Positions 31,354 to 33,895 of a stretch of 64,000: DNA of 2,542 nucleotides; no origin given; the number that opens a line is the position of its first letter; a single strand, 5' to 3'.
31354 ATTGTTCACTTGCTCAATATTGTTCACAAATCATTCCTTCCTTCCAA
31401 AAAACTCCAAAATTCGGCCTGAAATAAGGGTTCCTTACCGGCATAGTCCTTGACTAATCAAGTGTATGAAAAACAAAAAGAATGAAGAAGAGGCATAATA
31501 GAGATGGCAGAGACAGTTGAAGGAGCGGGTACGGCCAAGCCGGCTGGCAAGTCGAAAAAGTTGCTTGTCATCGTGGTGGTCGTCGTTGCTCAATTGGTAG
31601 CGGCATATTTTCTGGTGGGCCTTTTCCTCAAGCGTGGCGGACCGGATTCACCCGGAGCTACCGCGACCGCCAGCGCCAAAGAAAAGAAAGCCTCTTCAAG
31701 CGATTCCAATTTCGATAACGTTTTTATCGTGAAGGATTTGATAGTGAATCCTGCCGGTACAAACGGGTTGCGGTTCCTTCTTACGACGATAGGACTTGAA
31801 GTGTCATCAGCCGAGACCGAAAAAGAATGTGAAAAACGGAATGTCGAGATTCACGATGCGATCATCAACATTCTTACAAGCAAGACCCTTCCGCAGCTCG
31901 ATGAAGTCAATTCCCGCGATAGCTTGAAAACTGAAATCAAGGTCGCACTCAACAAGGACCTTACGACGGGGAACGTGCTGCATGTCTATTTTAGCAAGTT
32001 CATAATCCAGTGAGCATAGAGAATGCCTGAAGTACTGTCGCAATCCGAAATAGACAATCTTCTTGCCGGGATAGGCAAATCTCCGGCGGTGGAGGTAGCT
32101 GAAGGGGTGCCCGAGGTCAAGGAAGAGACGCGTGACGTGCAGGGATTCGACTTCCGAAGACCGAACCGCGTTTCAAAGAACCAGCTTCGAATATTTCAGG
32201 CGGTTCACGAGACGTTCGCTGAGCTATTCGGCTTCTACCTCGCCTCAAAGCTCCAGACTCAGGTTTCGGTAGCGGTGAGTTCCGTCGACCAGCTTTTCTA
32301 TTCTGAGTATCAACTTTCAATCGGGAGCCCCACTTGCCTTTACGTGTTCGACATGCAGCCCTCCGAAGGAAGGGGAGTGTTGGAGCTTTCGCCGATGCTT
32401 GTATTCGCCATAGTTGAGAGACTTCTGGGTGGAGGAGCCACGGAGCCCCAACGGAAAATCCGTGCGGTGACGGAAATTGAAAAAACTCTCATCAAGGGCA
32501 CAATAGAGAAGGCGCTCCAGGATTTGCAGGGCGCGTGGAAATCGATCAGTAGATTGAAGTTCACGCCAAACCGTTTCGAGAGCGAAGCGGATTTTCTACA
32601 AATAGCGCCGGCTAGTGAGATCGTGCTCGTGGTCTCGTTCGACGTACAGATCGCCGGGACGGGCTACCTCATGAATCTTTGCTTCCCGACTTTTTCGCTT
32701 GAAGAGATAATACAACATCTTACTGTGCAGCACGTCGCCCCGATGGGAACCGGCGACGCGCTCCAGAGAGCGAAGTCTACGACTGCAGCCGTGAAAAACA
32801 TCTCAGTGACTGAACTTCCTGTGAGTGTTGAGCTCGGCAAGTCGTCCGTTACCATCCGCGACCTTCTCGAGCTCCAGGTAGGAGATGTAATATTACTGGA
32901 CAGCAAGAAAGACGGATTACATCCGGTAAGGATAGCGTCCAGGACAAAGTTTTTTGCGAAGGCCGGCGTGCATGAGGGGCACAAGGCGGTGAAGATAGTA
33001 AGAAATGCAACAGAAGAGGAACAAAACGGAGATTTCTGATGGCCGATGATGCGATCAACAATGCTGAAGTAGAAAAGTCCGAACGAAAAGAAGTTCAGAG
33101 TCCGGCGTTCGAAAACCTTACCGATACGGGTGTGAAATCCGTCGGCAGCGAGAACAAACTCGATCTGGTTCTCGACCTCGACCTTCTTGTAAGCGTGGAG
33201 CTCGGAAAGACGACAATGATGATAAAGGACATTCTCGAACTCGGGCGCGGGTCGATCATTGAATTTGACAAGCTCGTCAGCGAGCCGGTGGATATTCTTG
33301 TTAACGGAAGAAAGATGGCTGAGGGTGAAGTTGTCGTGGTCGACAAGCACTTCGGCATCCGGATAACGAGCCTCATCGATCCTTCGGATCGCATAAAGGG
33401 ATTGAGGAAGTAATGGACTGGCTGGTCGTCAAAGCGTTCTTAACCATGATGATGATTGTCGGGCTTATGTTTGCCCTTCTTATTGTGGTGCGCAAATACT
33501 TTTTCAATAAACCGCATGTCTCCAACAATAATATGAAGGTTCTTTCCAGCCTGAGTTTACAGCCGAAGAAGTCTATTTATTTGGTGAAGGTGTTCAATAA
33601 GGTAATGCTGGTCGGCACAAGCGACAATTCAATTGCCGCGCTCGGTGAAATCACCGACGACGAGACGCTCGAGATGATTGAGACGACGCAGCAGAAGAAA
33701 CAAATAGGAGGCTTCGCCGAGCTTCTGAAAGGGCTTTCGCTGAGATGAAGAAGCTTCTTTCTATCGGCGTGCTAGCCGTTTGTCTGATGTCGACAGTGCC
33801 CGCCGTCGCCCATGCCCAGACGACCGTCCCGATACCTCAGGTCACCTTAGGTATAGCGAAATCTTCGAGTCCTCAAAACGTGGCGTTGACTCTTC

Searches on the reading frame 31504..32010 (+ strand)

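Call 66: search_protein_families(library=pfam, proteins=[window:31504-32010:+], max_evalue=0.05)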
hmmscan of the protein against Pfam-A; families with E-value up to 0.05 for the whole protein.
window:31504-32010:+ (169 aa): 1 family
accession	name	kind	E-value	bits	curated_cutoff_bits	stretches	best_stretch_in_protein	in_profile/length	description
PF03748.19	FliL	-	2.8e-17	63.6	24.6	1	77-169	6-103/103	Flagellar basal body-associated protein FliL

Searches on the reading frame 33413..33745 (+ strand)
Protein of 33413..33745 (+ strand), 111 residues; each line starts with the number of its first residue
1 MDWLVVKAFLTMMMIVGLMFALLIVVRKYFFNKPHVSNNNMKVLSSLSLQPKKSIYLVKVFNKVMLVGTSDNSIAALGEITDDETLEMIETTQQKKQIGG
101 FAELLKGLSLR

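Call 66: search_protein_families(library=pfam, proteins=[window:33413-33745:+], max_evalue=0.05)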
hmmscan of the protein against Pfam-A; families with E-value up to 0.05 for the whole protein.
window:33413-33745:+ (111 aa): 1 family
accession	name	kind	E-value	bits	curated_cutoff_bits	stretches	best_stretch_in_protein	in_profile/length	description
PF04347.18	FliO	-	5.1e-16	59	22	1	27-107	4-88/91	Flagellar biosynthesis protein, FliO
